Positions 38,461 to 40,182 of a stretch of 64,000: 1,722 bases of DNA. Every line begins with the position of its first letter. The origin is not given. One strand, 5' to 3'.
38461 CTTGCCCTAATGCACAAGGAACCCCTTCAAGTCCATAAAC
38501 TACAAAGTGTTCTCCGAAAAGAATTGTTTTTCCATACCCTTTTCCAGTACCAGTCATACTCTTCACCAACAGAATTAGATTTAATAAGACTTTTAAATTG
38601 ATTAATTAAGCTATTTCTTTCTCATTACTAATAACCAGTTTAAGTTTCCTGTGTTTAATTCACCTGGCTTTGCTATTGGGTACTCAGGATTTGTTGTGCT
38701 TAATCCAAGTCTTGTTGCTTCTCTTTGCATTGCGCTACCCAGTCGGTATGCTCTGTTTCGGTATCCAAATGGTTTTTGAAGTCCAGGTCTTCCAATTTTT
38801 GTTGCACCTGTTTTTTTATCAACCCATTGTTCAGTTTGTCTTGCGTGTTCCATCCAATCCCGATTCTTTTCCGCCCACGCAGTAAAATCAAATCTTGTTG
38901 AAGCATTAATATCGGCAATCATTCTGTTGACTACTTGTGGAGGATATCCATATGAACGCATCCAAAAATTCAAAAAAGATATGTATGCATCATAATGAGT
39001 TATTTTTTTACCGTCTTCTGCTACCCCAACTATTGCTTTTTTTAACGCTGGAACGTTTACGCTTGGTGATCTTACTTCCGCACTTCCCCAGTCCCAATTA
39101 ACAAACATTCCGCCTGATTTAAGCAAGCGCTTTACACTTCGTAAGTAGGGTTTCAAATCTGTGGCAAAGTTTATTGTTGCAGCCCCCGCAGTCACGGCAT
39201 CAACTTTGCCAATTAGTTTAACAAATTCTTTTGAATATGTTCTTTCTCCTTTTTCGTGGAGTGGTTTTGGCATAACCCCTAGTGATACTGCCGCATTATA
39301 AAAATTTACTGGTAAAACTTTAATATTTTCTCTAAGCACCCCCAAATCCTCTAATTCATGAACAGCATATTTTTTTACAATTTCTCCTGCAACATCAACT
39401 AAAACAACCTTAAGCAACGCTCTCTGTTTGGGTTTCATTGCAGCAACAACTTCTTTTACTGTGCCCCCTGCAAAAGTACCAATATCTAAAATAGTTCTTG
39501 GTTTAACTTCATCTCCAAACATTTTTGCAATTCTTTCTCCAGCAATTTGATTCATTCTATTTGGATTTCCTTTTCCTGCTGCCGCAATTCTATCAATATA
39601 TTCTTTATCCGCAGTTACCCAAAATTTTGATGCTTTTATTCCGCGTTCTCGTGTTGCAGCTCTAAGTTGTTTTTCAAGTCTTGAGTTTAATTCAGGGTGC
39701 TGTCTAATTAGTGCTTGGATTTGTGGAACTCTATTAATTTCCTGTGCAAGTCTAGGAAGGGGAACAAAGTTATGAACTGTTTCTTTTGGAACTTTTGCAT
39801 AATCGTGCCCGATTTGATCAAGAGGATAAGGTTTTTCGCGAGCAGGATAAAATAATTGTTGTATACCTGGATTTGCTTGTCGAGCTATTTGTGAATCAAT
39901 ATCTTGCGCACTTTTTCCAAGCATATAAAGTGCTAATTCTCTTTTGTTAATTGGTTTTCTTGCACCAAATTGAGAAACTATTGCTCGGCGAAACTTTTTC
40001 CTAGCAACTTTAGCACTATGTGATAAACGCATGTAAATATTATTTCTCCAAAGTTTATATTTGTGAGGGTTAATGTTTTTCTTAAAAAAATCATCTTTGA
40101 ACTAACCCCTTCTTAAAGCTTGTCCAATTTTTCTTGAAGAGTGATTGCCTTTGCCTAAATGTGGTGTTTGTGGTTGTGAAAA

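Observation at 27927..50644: Arginine-rich, unrecognisable ORFs intercalated one by one between conserved pyruvate-oxidation and mevalonate-pathway genes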

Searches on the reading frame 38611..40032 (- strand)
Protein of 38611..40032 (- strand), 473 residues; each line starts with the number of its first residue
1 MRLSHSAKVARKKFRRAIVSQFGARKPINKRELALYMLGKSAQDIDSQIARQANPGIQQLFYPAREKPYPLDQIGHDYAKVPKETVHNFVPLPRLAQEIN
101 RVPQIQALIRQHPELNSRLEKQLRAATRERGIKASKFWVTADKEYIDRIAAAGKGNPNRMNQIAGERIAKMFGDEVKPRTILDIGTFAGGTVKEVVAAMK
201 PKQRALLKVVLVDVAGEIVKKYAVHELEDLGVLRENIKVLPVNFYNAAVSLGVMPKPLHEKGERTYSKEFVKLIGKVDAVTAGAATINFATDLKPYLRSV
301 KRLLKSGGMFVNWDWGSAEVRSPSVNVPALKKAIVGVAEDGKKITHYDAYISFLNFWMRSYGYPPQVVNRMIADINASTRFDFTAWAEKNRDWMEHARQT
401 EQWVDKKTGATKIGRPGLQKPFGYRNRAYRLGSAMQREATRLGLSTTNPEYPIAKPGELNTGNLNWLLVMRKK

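Call 4: search_protein_families(library=pfam, proteins=[window:38611-40032:-], max_evalue=1)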
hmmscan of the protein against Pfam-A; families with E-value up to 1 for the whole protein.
window:38611-40032:- (473 aa): 6 families
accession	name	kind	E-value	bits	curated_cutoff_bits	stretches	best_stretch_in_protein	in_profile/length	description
PF08241.18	Methyltransf_11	-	0.017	16.2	21.2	1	276-311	60-94/95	Methyltransferase domain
PF08242.18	Methyltransf_12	-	0.034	15.3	30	1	248-310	64-98/98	Methyltransferase domain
PF01234.23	NNMT_PNMT_TEMT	-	0.13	11.9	25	0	158-199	36-76/261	NNMT/PNMT/TEMT family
PF13489.12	Methyltransf_23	-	0.17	12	27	1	163-312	8-116/164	Methyltransferase domain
PF04198.19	Sugar-bind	-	0.18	11.4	27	1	157-220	32-91/257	Putative sugar-binding domain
PF13847.12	Methyltransf_31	-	0.25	11.4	27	0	276-312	74-109/145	Methyltransferase domain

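Call 5: search_protein_families(library=ncbifam, proteins=[window:38611-40032:-], max_evalue=1)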
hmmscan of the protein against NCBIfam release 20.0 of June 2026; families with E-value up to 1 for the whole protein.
window:38611-40032:- (473 aa): 1 family
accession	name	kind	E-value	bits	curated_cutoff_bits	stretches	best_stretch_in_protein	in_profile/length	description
NF053679.1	CysteaSynCapA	equivalog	0.094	11.5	600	1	186-255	183-252/329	cysteate synthase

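Call 7: find_related_loci(query=window:38611-40032:-, collection=genome_contigs, flank=10000)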
Query window:38611-40032:- (473 aa) in genome_contigs; peptide patterns used: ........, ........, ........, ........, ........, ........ (x = any residue, [..] = any of these).
84 stretches matched a pattern; 1 encode a relative of the query (tblastn E <= 1e-3); 1 distinct loci.
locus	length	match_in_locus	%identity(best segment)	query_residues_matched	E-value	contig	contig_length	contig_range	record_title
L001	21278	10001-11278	48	39-472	1e-129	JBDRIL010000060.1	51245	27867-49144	MAG: archaeon isolate MEGAHIT-group-1.583 k141_8792883, whole genome shotgun sequence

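Call 16: find_homologous_proteins(query=window:38611-40032:-, max_evalue=0.001)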
Query window:38611-40032:- (473 aa): 32 proteins with E <= 0.001 among 8000 candidates.
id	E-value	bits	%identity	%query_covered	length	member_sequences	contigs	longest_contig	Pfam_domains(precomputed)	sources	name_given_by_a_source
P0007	0.0e+0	1067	100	100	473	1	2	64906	-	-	-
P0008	2.1e-220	751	69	100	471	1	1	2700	-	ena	-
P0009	2.3e-216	737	66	100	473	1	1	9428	-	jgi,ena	-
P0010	2.0e-215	734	68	100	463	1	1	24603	-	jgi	-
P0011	2.9e-207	707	65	100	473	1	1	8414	-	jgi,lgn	-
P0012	6.4e-205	700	65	99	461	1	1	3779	-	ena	-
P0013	1.9e-202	691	66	99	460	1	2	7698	-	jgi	jgi:SAM-dependent methyltransferase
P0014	7.3e-197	673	65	99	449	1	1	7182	-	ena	-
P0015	1.3e-140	487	51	99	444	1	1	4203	-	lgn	-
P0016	1.1e-134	468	54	89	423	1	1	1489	-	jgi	jgi:SAM-dependent methyltransferase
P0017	1.2e-133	465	48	98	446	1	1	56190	-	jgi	jgi:hypothetical protein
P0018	2.6e-132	460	49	98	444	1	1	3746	-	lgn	-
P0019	1.1e-131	458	50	90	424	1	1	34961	-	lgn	-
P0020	8.8e-131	455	47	99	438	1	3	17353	-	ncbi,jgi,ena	-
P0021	9.5e-131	455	50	90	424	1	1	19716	-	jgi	jgi:SAM-dependent methyltransferase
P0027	2.1e-126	441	49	92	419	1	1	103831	-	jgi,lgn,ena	-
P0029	2.5e-125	437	47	98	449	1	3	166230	-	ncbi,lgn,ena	ncbi:MAG: hypothetical protein AABW59_01420 [archaeon]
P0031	9.5e-123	429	49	89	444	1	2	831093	PF13489.13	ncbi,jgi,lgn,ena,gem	-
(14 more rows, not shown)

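Call 17: find_encoding_contigs(protein=P0009, flank=10000, max_places=2)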
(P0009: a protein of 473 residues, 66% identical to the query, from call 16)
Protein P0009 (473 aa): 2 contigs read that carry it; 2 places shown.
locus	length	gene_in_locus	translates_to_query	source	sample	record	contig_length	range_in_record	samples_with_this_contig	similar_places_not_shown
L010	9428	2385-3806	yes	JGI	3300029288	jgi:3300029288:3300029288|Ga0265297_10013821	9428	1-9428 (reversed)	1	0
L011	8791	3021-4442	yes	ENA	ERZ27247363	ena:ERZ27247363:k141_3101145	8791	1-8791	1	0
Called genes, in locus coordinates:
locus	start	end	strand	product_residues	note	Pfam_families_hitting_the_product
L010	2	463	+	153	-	?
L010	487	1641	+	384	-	PF00108:Thiolase_N, PF00109:ketoacyl-synt (weak), PF22691:Thiolase_C_1, PF02803:Thiolase_C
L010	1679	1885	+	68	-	-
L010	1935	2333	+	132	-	PF12172:zf-ChsH2 (faint), PF01796:OB_ChsH2_C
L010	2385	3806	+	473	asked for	-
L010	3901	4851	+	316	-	PF00288:GHMP_kinases_N, PF08544:GHMP_kinases_C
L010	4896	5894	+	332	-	PF22700:MVD-like_N, PF00288:GHMP_kinases_N (weak), PF18376:MDD_C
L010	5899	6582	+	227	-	PF00702:Hydrolase, PF12710:HAD, PF13419:HAD_2, PF13242:Hydrolase_like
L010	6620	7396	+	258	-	PF01966:HD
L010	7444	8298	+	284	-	PF00702:Hydrolase (weak)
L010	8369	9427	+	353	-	?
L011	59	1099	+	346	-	PF01154:HMG_CoA_synt_N, PF08540:HMG_CoA_synt_C (faint), PF08541:ACP_syn_III_C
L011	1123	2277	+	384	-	PF00108:Thiolase_N, PF00109:ketoacyl-synt (weak), PF22691:Thiolase_C_1, PF02803:Thiolase_C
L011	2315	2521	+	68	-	-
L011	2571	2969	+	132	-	PF12172:zf-ChsH2 (faint), PF01796:OB_ChsH2_C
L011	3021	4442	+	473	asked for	-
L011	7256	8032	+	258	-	PF01966:HD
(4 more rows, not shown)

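Call 18: find_encoding_contigs(protein=P0011, flank=10000, max_places=2)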
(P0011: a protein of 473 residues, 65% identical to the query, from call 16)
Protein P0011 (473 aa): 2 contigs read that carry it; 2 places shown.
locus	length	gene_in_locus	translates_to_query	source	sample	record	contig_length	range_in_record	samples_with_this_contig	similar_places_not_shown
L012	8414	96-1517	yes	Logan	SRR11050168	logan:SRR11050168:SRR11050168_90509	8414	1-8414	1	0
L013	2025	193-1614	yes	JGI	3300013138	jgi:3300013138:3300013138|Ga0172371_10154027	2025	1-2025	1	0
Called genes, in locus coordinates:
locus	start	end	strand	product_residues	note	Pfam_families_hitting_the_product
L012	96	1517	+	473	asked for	-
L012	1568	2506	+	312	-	PF00288:GHMP_kinases_N, PF08544:GHMP_kinases_C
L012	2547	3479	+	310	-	-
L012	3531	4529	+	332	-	PF22700:MVD-like_N, PF00288:GHMP_kinases_N (weak), PF18376:MDD_C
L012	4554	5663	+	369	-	PF00288:GHMP_kinases_N, PF08544:GHMP_kinases_C (weak)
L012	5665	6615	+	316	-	-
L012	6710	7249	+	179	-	PF01558:POR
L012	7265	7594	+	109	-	PF12797:Fer4_2 (faint), PF12837:Fer4_6 (faint), PF13237:Fer4_10 (weak), PF14697:Fer4_21, PF12838:Fer4_7 (weak), PF00037:Fer4 (weak)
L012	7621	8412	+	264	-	?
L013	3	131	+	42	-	?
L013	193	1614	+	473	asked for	-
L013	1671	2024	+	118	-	?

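Call 19: find_encoding_contigs(protein=P0031, flank=10000, max_places=2)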
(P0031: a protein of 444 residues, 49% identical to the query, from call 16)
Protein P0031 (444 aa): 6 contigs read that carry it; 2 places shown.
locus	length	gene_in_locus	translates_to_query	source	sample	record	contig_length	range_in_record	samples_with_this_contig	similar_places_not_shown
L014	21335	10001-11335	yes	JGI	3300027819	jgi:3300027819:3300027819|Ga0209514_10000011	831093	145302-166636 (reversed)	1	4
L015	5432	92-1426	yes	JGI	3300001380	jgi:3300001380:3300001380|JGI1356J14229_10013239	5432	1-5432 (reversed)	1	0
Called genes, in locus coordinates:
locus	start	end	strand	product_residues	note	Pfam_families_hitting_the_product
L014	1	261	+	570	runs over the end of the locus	PF02511:Thy1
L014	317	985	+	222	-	-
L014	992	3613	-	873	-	PF01326:PPDK_N, PF00391:PEP-utilizers, PF02896:PEP-utilizers_C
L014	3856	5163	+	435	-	PF00368:HMG-CoA_red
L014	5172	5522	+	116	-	-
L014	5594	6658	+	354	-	PF08541:ACP_syn_III_C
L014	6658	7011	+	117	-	-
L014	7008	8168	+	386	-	PF00108:Thiolase_N, PF00109:ketoacyl-synt (faint), PF22691:Thiolase_C_1, PF02803:Thiolase_C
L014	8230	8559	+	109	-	-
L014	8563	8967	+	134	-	PF12172:zf-ChsH2 (weak), PF01796:OB_ChsH2_C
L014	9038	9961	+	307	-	PF00288:GHMP_kinases_N, PF08544:GHMP_kinases_C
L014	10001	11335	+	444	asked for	PF13489:Methyltransf_23 (faint)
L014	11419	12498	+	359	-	-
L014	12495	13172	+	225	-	PF00300:His_Phos_1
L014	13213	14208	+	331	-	PF22700:MVD-like_N, PF00288:GHMP_kinases_N (weak), PF18376:MDD_C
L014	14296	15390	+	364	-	PF00288:GHMP_kinases_N, PF08544:GHMP_kinases_C (weak)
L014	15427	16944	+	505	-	PF02789:Peptidase_M17_N, PF00883:Peptidase_M17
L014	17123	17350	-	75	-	-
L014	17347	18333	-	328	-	-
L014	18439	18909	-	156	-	-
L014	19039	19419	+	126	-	-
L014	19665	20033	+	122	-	-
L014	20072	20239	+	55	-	-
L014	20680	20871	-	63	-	-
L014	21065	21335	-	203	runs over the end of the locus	PF00961:LAGLIDADG_1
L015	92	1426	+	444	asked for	PF13489:Methyltransf_23 (faint)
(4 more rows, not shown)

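Call 29: search_solved_structures(query=A1, max_evalue=1, show_alignments=1)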
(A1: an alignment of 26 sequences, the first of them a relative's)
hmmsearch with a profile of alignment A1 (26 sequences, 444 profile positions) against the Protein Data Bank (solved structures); distinct sequences matched with E-value up to 1: 3.
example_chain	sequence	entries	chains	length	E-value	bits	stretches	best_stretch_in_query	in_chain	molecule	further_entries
6cca_A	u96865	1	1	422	0.0074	18.5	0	263-294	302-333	DisA protein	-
5thy_A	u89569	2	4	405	0.22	13.6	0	141-189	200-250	CurJ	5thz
1chw_A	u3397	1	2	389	0.83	11.7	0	79-191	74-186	PROTEIN (CHALCONE SYNTHASE)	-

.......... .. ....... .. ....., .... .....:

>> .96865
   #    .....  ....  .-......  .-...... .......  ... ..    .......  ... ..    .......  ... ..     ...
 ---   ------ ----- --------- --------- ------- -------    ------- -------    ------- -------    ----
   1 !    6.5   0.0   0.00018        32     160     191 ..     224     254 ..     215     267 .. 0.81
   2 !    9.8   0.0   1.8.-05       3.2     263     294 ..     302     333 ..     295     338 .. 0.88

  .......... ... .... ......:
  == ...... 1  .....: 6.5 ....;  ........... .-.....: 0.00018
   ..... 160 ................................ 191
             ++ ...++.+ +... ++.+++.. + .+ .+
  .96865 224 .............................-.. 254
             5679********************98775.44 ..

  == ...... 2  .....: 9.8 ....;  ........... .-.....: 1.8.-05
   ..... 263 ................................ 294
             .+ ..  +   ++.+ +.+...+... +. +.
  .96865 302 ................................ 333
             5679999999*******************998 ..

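Call 43: find_encoding_contigs(protein=P0029, flank=10000, max_places=1)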
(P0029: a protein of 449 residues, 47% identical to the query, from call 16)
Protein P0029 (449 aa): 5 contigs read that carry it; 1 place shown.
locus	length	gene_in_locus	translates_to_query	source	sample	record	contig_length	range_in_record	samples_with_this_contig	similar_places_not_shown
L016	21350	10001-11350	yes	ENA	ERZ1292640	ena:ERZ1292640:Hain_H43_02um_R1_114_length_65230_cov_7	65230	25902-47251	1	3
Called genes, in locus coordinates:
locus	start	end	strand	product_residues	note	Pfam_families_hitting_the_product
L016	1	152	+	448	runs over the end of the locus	PF14691:Fer4_20, PF01262:AlaDh_PNT_C (faint), PF01266:DAO (faint), PF01593:Amino_oxidase (faint), PF07992:Pyr_redox_2, PF13450:NAD_binding_8, PF13738:Pyr_redox_3, PF00070:Pyr_redox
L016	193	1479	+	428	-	PF00368:HMG-CoA_red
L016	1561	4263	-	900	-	PF02743:dCache_1, PF24820:Diguanyl_cycl_sensor (faint), PF08447:PAS_3 (weak), PF13188:PAS_8 (faint), PF13426:PAS_9 (weak), PF08447:PAS_3, PF00989:PAS (weak), PF08448:PAS_4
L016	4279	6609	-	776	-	PF02743:dCache_1 (weak), PF00672:HAMP, PF00512:HisKA, PF02518:HATPase_c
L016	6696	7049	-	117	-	PF00072:Response_reg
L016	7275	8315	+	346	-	PF01154:HMG_CoA_synt_N, PF08540:HMG_CoA_synt_C (faint), PF08541:ACP_syn_III_C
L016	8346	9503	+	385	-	PF00108:Thiolase_N, PF00109:ketoacyl-synt (weak), PF22691:Thiolase_C_1, PF02803:Thiolase_C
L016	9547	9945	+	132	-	PF01796:OB_ChsH2_C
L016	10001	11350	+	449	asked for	-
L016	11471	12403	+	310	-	PF00288:GHMP_kinases_N, PF08544:GHMP_kinases_C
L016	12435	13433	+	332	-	PF22700:MVD-like_N, PF00288:GHMP_kinases_N (weak), PF18376:MDD_C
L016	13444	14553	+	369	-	PF00288:GHMP_kinases_N, PF08544:GHMP_kinases_C (weak)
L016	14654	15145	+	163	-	-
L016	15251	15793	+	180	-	PF01558:POR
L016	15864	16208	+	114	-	PF12797:Fer4_2 (faint), PF12837:Fer4_6 (weak), PF13237:Fer4_10, PF00037:Fer4 (weak), PF14697:Fer4_21, PF12838:Fer4_7, PF00037:Fer4 (weak)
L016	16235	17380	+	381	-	PF01855:POR_N, PF17147:PFOR_II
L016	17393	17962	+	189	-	-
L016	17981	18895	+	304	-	PF02775:TPP_enzyme_C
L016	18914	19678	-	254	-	-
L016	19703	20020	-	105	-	-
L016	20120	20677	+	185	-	PF01725:Ham1p_like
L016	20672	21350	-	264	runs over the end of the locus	PF04414:tRNA_deacylase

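Call 44: find_encoding_contigs(protein=P0027, flank=10000, max_places=1)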
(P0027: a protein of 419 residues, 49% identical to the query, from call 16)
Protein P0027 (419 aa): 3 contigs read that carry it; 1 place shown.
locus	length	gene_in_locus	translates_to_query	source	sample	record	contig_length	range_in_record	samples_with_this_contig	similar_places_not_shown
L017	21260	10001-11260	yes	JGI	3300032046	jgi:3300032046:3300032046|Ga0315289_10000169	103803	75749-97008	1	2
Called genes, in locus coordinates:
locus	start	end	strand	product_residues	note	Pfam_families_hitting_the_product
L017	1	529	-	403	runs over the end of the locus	PF08323:Glyco_transf_5, PF13579:Glyco_trans_4_4, PF13439:Glyco_transf_4, PF20706:GT4-conflict, PF00534:Glycos_transf_1, PF13692:Glyco_trans_1_4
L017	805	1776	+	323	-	PF00294:PfkB, PF08543:Phos_pyr_kin (weak)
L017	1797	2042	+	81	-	-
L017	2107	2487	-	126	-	-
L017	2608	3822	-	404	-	PF07282:Cas12f1-like_TNB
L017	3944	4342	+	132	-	-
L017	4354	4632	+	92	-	PF01978:TrmB (weak)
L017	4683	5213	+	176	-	-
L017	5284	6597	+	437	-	PF00368:HMG-CoA_red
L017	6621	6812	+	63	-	-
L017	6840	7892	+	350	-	PF01154:HMG_CoA_synt_N (weak), PF08545:ACP_syn_III (faint), PF08541:ACP_syn_III_C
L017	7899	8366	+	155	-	-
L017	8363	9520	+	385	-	PF00108:Thiolase_N, PF00109:ketoacyl-synt (weak), PF02803:Thiolase_C, PF22691:Thiolase_C_1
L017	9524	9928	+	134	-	PF12172:zf-ChsH2 (weak), PF01796:OB_ChsH2_C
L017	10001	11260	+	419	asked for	-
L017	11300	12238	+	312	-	PF00288:GHMP_kinases_N, PF08544:GHMP_kinases_C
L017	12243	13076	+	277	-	PF00702:Hydrolase (weak)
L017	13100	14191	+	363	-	PF22700:MVD-like_N, PF18376:MDD_C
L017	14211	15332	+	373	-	PF00288:GHMP_kinases_N, PF08544:GHMP_kinases_C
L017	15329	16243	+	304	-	-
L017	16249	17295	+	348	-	PF01070:FMN_dh, PF00478:IMPDH (faint), PF01180:DHO_dh (faint), PF01070:FMN_dh, PF01645:Glu_synthase (weak)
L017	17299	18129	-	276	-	PF04414:tRNA_deacylase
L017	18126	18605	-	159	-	-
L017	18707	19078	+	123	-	-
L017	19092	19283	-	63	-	-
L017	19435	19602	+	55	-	-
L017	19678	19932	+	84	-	PF01998:DUF131 (weak)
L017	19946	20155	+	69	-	-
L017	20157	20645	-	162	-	PF10706:Aminoglyc_resit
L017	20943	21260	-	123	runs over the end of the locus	PF03479:PCC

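Call 45: find_encoding_contigs(protein=P0017, flank=10000, max_places=1)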
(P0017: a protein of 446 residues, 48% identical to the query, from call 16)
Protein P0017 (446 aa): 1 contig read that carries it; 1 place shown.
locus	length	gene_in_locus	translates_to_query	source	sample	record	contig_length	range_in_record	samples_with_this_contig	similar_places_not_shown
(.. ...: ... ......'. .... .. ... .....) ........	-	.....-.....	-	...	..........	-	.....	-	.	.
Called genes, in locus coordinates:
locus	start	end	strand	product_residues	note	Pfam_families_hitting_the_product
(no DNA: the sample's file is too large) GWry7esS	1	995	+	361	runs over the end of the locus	PF00348:polyprenyl_synt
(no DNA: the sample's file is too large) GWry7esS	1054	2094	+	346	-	PF01070:FMN_dh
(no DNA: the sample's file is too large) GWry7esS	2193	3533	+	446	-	PF14691:Fer4_20, PF01262:AlaDh_PNT_C (faint), PF01266:DAO (faint), PF01946:Thi4, PF07992:Pyr_redox_2, PF13450:NAD_binding_8, PF13738:Pyr_redox_3, PF00070:Pyr_redox, +2 more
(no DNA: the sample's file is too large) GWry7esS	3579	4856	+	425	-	PF00368:HMG-CoA_red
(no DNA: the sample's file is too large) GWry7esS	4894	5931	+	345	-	PF01154:HMG_CoA_synt_N (weak), PF08541:ACP_syn_III_C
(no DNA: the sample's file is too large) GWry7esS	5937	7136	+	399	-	PF00108:Thiolase_N, PF00109:ketoacyl-synt (weak), PF02803:Thiolase_C, PF22691:Thiolase_C_1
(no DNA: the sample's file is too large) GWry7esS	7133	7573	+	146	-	-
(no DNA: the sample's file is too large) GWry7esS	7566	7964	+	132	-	PF01796:OB_ChsH2_C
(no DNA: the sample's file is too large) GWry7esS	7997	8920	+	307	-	-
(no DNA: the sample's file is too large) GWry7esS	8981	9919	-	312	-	-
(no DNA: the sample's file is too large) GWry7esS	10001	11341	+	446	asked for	-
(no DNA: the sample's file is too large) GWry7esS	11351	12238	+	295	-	PF00702:Hydrolase, PF13419:HAD_2 (faint), PF13242:Hydrolase_like (weak)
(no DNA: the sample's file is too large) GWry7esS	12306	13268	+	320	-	PF22700:MVD-like_N, PF21433:M3K_C (weak)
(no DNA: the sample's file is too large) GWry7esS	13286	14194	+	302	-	-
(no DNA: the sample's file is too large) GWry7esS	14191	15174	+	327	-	PF22700:MVD-like_N, PF00288:GHMP_kinases_N (weak), PF18376:MDD_C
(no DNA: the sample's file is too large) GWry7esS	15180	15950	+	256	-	PF01966:HD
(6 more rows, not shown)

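Call 48: predict_structure(alignment_id=A1)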
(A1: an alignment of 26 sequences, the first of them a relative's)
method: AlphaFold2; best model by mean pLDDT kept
length: 473 residues; sequences in the alignment: 26
mean_pLDDT: 87.3   pTM: 0.88
mean pLDDT of the five models: 87.3, 86.8, 86.0, 85.8, 84.8
residues with pLDDT >= 90: 264; 70-90: 161; 50-70: 46; < 50: 2
segments of 3 or more residues with pLDDT < 50: none
pLDDT, mean of each block of 10 residues (from residue 1): 83 96 94 90 91 94 87 81 79 93 97 94 92 82 66 63 93 96 84 93 97 87 93 97 91 92 84 98 64 89 98 79 86 89 90 85 90 96 93 93 82 71 57 91 95 84 84 96
secondary structure, 60 per line:
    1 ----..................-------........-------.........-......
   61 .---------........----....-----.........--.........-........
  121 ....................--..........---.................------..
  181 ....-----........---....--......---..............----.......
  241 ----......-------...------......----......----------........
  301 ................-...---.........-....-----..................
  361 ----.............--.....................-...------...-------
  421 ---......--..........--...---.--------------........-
elements in order: H5-21 H30-37 H45-52 H55-61 H71-78 H83-86 H92-100 H103-111 H113-140 H143-152 H156-172 E179-184 H190-197 H201-204 E207-212 H216-229 E237-240 H245-250 H267-272 E277-282 H293-303 E304-316 E324-326 H327-332 E334-337 E343-345 H346-360 H365-377 E380-382 H383-400 E402-404 E411-413 H424-428 H432-441 E444-446 E465-472
